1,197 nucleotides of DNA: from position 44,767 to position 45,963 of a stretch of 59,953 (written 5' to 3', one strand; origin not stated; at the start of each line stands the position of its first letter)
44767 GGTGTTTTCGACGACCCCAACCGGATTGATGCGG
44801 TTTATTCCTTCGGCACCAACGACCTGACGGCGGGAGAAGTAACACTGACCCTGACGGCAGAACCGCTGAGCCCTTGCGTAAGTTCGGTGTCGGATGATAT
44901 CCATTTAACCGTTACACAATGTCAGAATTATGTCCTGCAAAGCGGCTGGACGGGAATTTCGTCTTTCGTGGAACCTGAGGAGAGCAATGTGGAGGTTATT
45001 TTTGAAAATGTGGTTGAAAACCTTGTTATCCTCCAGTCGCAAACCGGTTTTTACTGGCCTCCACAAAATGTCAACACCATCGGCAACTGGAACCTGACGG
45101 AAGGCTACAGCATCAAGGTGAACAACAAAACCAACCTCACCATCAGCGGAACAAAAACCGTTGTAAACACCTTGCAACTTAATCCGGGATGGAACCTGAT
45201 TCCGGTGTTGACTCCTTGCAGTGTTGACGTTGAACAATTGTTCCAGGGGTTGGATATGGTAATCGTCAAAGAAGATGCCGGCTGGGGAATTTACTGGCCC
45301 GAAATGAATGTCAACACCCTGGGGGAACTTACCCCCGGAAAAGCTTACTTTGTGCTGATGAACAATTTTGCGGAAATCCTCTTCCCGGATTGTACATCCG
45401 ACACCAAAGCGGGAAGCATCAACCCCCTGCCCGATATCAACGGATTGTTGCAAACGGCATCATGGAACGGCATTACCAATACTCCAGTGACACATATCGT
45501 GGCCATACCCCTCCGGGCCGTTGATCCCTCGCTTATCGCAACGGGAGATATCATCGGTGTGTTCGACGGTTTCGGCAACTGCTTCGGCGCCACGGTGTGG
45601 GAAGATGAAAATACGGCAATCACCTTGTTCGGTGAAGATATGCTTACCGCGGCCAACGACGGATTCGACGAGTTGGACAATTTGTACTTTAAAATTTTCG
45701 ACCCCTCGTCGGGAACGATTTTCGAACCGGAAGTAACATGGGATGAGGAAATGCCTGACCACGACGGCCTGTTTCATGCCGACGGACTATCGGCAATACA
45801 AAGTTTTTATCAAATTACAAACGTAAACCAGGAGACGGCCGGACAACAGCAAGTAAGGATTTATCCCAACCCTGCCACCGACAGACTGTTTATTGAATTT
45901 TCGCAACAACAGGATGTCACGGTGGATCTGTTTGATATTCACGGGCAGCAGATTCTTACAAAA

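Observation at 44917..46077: A conserved ~380-aa C-terminal cassette precedes the T9SS sorting domain in all three giant proteins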

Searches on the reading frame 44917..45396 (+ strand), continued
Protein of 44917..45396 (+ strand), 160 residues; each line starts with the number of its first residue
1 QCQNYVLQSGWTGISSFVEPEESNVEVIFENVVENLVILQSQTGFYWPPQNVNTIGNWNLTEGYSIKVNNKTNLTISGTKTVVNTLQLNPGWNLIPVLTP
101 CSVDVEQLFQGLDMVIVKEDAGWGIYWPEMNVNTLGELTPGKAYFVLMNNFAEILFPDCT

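Call 78: find_encoding_contigs(protein=P0061, flank=6000, max_places=2)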
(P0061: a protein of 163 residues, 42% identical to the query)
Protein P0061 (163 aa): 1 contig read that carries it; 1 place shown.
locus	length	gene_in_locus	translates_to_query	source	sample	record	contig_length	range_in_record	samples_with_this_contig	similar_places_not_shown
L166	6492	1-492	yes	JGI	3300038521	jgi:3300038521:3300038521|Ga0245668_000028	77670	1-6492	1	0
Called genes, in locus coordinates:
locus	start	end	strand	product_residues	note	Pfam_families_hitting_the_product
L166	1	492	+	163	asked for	?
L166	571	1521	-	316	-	-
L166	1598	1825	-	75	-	-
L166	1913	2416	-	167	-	PF02136:NTF2 (weak), PF14534:DUF4440 (weak), PF12680:SnoaL_2 (weak)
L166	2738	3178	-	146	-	PF18927:CrtO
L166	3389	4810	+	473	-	PF00282:Pyridoxal_deC, PF01212:Beta_elim_lyase (weak)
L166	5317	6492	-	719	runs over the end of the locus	PF00930:DPPIV_N, PF26549:Tricorn_N (faint), PF26550:Tricorn_2nd (faint), PF07676:PD40 (faint), PF02129:Peptidase_S15, PF20434:BD-FAE (faint), PF12697:Abhydrolase_6 (weak), PF00326:Peptidase_S9, +2 more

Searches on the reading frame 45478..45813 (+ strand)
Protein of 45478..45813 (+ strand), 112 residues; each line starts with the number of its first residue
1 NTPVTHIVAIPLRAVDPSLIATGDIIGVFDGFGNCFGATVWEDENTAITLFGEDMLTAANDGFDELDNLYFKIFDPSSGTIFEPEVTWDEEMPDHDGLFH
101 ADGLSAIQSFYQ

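Call 56: search_solved_structures(query=A4, max_evalue=10, show_alignments=2)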
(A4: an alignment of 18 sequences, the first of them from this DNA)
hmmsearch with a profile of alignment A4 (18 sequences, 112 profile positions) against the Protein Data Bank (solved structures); distinct sequences matched with E-value up to 10: 0.

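Call 57: search_protein_families(library=pfam, alignment_id=A4, max_evalue=10)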
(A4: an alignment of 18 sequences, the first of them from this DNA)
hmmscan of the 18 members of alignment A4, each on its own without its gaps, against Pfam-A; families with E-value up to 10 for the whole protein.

A. member 1, seq(112 aa): 0 families

B. families by the number of members that match (of 18 scanned): 3 families
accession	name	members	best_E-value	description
PF21138.3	SMUBP-2_HCS1_1B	1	0.0095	Helicase SMUBP-2/HCS1, 1B domain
PF06113.17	BRE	1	0.048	Brain and reproductive organ-expressed protein (BRE)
PF04014.23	MazE_antitoxin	1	0.22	Antidote-toxin recognition MazE, bacterial antitoxin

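Call 62: find_homologous_proteins(query=A4, max_evalue=0.001)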
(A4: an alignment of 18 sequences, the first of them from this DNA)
Query A4 (18 sequences) (112 aa, profile of the alignment): 18 proteins with E <= 0.001 among 936 candidates.
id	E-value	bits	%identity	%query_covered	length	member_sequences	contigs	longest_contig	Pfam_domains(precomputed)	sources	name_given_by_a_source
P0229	6.8e-22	96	38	79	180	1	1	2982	PF18962.8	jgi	-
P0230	2.0e-13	68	28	79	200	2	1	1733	PF18962.8,PF13860.13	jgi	jgi:hypothetical protein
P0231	6.8e-11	60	29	78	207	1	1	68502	PF18962.8,PF13860.13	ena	-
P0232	9.7e-11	60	33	55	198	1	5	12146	PF00404.25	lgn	-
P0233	1.4e-10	59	28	77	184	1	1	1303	PF18962.8,PF13860.13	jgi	jgi:hypothetical protein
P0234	2.2e-10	59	35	50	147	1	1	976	-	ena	-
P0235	3.4e-10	58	29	58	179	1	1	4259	-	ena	-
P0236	3.6e-10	58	34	51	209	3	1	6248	PF00404.25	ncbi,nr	ncbi:MAG: hypothetical protein KJ723_04285 [candidate division Zixibacteria bacterium]|nr:hypothetic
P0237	2.9e-7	48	34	54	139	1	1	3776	-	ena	-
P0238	3.8e-7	48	29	70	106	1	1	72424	-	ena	-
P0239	2.9e-6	45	32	55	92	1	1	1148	-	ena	-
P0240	3.2e-6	45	34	26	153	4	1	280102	-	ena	-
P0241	7.8e-6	44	48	22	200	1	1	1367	PF00404.25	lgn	-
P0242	1.4e-5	43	33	57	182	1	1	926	PF18962.8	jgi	jgi:hypothetical protein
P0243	1.4e-5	43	34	26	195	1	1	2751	-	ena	-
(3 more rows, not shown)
